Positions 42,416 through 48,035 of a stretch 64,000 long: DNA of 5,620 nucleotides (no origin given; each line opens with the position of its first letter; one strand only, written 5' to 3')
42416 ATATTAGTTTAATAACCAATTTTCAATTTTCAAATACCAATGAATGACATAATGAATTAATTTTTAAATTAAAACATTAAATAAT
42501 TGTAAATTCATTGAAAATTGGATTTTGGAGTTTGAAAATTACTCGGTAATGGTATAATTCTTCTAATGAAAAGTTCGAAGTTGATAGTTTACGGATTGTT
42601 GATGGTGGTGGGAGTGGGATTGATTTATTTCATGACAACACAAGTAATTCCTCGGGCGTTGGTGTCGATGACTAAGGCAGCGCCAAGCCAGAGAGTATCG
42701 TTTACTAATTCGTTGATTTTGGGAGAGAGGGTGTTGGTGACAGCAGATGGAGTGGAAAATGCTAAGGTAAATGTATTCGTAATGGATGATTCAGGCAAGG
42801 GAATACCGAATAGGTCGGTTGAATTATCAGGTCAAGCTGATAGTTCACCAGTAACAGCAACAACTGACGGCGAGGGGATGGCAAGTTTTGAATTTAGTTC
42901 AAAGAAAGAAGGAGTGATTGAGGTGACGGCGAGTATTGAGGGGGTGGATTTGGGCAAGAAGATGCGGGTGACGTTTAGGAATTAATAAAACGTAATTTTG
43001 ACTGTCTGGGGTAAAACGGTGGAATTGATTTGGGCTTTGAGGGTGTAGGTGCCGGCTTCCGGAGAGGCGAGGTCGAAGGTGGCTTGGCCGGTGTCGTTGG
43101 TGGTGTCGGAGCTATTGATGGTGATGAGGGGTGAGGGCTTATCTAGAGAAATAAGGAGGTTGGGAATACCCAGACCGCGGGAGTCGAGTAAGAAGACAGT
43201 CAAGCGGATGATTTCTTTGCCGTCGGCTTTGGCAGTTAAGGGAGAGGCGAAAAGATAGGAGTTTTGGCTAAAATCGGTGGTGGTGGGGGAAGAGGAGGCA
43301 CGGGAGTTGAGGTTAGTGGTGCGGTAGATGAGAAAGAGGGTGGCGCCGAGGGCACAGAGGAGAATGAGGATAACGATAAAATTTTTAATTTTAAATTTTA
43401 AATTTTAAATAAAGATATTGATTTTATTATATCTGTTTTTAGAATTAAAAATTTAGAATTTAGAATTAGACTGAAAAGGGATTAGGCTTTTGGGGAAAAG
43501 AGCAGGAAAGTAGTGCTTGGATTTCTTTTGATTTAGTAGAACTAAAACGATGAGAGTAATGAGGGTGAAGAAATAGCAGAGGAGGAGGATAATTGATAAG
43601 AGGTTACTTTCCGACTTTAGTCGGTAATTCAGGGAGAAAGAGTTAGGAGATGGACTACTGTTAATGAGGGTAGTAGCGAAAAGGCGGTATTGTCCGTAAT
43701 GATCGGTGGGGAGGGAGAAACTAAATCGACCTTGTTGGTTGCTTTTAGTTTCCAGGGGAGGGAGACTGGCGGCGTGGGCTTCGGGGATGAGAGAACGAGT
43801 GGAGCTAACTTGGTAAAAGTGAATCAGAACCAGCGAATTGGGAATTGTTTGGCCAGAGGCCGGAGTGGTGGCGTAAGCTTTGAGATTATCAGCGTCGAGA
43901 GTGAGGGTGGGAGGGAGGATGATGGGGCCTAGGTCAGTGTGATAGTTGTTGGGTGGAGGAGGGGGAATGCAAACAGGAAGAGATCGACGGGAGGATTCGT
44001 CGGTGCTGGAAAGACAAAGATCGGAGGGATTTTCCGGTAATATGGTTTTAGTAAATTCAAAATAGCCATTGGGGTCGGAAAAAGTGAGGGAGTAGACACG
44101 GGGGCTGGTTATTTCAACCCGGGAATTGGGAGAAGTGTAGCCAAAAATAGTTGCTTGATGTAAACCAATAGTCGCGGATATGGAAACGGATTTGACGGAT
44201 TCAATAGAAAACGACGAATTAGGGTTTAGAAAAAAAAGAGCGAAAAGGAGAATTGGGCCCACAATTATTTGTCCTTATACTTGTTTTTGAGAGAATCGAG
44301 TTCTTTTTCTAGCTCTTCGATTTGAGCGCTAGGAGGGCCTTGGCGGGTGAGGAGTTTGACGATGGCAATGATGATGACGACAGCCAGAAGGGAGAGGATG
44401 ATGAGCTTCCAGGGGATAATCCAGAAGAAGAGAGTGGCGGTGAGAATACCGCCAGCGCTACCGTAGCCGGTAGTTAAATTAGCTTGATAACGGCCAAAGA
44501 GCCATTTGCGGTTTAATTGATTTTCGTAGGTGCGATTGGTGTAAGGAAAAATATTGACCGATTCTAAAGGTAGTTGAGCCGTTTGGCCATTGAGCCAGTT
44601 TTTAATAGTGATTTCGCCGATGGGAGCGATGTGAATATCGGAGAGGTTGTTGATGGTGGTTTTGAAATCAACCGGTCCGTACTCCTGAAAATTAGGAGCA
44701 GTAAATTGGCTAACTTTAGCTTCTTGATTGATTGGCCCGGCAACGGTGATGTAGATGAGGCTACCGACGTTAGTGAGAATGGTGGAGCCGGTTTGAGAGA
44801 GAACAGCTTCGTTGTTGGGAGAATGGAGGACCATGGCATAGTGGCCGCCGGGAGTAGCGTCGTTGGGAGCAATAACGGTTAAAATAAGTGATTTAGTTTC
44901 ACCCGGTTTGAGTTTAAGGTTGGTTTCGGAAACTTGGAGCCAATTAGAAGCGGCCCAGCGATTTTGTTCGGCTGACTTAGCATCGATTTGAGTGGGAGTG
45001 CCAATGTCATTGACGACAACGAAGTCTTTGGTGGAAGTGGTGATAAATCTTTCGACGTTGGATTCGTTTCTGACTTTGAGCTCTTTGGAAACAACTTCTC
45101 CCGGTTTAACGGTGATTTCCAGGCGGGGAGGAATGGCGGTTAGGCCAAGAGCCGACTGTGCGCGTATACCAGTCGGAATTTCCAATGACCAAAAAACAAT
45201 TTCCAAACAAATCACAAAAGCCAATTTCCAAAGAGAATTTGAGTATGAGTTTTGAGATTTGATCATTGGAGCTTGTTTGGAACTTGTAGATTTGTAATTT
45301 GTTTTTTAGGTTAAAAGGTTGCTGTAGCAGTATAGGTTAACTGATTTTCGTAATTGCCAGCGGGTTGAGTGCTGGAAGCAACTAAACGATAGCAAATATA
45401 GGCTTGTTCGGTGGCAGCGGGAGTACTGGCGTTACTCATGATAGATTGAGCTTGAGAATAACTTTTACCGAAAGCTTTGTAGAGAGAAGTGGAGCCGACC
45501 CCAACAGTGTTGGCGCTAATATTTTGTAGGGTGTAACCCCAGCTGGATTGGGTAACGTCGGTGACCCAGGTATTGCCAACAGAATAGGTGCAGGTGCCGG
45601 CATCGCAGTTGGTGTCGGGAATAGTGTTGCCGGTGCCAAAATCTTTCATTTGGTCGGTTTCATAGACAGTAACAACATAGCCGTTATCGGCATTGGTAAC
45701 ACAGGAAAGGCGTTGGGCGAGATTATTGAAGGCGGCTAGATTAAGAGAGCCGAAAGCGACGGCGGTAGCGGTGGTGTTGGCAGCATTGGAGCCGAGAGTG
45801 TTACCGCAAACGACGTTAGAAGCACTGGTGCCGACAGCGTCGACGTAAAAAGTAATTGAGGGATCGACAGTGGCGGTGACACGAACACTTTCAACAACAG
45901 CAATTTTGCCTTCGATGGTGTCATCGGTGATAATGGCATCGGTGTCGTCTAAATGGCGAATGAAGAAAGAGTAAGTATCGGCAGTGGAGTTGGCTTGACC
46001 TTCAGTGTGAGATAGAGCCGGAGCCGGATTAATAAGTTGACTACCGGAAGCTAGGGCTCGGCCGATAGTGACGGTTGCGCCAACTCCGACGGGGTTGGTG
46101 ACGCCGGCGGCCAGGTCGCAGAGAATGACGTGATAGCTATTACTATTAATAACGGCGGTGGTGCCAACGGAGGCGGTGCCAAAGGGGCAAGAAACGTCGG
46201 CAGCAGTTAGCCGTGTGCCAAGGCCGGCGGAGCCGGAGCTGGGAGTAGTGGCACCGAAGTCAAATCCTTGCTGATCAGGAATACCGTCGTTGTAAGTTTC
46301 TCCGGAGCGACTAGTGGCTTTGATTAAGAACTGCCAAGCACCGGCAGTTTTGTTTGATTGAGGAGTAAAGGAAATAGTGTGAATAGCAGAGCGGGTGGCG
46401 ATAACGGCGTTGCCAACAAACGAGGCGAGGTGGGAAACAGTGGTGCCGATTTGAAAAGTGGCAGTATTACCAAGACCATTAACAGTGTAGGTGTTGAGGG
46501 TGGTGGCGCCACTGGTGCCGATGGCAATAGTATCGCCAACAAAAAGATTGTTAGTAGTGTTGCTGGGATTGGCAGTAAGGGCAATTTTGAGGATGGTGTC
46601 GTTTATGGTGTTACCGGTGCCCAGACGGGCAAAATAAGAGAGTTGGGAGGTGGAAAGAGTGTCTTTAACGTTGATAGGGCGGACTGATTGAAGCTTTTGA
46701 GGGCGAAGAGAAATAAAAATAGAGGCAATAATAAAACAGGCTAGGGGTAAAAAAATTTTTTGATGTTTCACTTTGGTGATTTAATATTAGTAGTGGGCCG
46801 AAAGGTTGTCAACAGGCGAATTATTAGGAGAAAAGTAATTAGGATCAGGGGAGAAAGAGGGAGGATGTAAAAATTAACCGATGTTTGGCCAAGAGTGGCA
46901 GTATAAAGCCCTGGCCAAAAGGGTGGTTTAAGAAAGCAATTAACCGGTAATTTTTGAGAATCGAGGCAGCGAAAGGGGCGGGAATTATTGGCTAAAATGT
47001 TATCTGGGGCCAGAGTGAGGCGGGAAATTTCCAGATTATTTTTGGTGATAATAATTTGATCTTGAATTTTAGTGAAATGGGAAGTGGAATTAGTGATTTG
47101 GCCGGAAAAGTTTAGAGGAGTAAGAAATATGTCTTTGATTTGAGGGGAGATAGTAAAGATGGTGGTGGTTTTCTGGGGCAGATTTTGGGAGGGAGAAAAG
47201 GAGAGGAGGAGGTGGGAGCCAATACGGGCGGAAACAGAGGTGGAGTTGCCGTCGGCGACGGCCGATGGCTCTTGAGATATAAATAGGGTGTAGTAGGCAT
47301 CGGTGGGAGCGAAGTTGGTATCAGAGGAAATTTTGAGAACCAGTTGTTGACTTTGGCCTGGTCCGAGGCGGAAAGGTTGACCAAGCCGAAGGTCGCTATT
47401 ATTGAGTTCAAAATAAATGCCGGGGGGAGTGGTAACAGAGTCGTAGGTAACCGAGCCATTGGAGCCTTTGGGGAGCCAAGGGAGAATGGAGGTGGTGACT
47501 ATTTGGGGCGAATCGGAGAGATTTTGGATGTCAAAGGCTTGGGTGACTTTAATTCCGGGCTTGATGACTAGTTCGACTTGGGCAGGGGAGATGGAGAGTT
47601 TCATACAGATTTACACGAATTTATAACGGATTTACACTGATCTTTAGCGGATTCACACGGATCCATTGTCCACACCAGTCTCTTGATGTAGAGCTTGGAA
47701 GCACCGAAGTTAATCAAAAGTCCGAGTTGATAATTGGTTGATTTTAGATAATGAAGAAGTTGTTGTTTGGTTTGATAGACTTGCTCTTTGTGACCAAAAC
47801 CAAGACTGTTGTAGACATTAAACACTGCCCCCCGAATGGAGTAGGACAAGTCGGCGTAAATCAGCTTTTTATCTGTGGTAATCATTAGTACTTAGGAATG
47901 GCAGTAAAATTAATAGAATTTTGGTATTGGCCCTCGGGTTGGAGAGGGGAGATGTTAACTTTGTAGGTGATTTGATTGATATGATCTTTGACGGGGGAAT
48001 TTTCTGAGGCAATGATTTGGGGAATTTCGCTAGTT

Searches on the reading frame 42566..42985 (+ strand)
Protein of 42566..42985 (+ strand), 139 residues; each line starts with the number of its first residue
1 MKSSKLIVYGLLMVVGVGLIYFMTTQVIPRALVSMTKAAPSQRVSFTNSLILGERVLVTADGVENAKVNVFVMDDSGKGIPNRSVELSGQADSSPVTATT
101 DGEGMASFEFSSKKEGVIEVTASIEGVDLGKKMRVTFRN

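Call 45: search_protein_families(library=pfam, proteins=[window:42566-42985:+], max_evalue=0.0001)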
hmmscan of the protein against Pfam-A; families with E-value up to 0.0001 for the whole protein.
window:42566-42985:+ (139 aa): 3 families
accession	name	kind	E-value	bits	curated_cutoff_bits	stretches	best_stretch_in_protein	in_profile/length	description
PF02369.22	Big_1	-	4e-15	56.1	34.9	1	58-137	11-92/93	Bacterial Ig-like domain (group 1)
PF09134.16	Invasin_D3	-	1.6e-10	41.8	33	1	48-137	4-95/98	Invasin, domain 3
PF13620.12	CarboxypepD_reg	-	4e-07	30.7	32.3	1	68-131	2-63/82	Carboxypeptidase regulatory-like domain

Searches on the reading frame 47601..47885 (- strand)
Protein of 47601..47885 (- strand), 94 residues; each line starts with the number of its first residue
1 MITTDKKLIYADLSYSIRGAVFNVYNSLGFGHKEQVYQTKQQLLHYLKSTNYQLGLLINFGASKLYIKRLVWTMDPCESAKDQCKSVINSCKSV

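Call 47: search_protein_families(library=pfam, proteins=[window:47601-47885:-], max_evalue=0.0001)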
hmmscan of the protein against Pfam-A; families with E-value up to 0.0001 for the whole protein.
window:47601-47885:- (94 aa): 1 family
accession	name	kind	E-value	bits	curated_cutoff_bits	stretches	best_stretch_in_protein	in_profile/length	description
PF13366.12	PDDEXK_3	-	3e-12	47.3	22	1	40-69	86-116/117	PD-(D/E)XK nuclease superfamily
